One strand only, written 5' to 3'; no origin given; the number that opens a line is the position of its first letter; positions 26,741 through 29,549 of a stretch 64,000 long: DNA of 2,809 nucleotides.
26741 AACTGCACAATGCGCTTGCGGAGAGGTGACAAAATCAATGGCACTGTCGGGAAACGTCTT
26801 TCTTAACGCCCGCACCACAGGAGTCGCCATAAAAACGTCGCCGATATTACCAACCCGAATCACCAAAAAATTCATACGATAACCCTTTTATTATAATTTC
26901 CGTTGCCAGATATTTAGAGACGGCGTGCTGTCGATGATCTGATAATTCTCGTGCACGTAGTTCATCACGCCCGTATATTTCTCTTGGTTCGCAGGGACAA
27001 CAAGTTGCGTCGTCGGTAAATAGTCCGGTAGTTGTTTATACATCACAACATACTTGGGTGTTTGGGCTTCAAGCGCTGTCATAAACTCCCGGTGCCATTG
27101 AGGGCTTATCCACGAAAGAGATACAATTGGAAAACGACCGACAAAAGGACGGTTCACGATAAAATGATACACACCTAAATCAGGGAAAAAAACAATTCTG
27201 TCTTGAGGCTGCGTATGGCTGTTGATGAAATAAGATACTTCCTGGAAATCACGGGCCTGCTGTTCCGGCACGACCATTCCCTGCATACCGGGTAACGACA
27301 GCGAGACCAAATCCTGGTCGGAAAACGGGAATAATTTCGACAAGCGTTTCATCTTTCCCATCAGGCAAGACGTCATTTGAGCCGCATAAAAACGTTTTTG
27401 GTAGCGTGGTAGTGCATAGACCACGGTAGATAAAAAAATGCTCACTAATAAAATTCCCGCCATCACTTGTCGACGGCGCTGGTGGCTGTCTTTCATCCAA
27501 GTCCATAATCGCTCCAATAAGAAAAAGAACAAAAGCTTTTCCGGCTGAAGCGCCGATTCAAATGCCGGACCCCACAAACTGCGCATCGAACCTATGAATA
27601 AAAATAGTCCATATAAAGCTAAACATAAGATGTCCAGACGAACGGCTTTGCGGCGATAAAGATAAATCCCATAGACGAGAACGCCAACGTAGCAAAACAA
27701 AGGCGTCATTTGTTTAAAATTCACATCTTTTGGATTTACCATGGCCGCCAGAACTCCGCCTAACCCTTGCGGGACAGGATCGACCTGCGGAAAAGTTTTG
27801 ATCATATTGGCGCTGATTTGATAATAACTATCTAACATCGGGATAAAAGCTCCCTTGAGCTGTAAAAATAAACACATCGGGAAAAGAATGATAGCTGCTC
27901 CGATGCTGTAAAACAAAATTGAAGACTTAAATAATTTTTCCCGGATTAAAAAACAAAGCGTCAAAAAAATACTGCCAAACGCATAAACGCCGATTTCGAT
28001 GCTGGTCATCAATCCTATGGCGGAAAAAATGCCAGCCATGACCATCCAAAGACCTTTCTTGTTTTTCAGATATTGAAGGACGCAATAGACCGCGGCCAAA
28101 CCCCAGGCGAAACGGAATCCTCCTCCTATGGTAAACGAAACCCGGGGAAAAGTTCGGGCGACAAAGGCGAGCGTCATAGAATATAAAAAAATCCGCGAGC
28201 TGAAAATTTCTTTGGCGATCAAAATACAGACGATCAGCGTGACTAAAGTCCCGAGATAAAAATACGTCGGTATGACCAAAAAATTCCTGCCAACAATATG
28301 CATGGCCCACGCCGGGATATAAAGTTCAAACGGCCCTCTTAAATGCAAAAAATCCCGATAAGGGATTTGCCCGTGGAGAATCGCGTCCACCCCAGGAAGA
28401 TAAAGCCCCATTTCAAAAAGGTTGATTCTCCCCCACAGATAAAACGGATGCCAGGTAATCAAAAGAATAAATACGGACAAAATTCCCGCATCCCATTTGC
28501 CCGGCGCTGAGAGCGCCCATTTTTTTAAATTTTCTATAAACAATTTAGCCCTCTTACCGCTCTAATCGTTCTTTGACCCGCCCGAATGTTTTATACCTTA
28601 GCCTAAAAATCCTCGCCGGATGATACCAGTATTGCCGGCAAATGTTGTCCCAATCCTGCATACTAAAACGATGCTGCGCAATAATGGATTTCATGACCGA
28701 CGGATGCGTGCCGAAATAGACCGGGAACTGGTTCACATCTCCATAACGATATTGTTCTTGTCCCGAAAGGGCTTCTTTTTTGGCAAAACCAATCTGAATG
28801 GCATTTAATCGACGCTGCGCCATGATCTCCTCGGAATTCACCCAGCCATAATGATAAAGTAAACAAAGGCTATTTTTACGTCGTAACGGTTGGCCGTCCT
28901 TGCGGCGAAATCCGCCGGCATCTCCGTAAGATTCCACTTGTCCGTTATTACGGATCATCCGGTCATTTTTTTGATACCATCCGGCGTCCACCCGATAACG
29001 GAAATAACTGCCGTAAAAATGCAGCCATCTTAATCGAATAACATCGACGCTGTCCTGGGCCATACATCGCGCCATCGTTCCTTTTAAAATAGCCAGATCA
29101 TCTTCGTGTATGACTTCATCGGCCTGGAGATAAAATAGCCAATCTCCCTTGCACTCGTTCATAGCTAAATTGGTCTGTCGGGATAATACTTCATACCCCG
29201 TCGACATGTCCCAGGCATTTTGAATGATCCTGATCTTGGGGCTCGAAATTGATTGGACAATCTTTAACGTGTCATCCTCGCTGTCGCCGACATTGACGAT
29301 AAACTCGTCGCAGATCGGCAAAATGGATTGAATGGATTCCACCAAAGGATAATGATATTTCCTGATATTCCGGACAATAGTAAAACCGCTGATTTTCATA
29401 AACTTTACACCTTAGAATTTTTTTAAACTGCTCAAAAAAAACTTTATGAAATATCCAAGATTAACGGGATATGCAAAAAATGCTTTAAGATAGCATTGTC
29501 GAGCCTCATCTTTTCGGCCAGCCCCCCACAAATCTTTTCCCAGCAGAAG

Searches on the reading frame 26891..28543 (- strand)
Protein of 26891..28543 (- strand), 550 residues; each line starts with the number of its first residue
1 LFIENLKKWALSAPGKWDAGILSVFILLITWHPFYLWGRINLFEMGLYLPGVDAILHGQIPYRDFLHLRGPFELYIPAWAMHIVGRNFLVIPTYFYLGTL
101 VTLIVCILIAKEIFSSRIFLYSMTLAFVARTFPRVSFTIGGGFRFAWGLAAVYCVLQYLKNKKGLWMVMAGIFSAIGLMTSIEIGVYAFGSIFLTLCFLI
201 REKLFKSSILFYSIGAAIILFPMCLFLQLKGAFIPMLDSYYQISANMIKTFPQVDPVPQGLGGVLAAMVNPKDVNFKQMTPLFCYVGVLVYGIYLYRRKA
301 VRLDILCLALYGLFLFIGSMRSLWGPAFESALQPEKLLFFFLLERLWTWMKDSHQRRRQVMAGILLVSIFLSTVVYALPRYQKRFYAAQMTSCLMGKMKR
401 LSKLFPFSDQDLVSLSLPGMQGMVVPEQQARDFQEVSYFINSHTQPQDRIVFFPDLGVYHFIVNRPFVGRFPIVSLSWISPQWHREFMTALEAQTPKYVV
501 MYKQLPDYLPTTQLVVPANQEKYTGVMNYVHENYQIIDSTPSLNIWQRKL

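Call 8: search_protein_families(library=pfam, proteins=[window:26891-28543:-], max_evalue=0.0001)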
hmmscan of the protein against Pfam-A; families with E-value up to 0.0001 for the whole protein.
window:26891-28543:- (550 aa): 1 family
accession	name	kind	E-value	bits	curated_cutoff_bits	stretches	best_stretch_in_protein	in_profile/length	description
PF13231.12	PMT_2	-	1.1e-05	26.2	26.1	1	70-222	3-156/160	Dolichyl-phosphate-mannose-protein mannosyltransferase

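Call 29: search_protein_families(library=ncbifam, proteins=[window:26891-28543:-], max_evalue=1e-8)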
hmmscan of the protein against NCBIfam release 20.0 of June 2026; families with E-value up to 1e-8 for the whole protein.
window:26891-28543:- (550 aa): 0 families

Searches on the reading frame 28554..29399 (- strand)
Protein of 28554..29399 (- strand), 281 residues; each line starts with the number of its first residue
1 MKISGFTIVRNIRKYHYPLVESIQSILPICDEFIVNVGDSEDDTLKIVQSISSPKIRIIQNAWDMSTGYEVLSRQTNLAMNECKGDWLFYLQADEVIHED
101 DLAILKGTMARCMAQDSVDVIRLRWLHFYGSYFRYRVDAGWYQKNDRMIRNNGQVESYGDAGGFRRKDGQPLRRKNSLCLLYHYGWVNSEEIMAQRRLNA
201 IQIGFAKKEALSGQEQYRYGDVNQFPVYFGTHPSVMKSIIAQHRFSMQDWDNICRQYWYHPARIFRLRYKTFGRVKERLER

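Call 8: search_protein_families(library=pfam, proteins=[window:28554-29399:-], max_evalue=0.0001)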
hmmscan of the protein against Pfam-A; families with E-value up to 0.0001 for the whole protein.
window:28554-29399:- (281 aa): 2 families
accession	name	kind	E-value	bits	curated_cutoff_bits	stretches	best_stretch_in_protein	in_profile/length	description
PF00535.33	Glycos_transf_2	-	1.2e-07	32.2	23.3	1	22-166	16-162/168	Glycosyl transferase family 2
PF13704.12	Glyco_tranf_2_4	-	4.5e-05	24.3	27.5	0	30-101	19-88/98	Glycosyl transferase family 2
